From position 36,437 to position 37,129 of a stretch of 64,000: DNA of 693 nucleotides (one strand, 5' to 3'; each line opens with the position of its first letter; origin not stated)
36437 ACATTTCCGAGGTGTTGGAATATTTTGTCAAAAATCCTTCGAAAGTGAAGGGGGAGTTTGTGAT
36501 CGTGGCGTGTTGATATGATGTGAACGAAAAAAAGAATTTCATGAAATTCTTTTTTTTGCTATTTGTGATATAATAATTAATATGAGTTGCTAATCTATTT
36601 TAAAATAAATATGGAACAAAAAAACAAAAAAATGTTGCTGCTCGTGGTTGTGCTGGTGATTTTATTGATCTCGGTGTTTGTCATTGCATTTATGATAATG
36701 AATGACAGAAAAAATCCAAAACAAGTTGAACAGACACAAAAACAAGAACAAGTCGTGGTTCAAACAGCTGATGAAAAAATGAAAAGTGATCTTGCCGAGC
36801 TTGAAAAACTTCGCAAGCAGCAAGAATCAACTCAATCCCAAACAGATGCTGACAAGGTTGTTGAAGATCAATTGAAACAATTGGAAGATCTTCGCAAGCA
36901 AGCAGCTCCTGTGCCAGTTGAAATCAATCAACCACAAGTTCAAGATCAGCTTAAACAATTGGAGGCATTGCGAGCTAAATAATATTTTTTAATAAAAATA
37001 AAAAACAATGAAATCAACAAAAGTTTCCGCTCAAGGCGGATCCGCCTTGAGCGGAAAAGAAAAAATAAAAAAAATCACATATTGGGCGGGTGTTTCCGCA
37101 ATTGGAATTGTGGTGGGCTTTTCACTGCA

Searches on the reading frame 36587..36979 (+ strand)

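Call 59: search_protein_families(library=pfam, proteins=[window:36587-36979:+], max_evalue=0.00001)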
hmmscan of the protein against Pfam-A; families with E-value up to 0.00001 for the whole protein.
window:36587-36979:+ (131 aa): 1 family
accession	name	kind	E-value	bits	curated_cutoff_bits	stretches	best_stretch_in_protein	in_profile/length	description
PF10858.15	DUF2659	-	4.1e-07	30.4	27.7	1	8-70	9-74/216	Protein of unknown function (DUF2659)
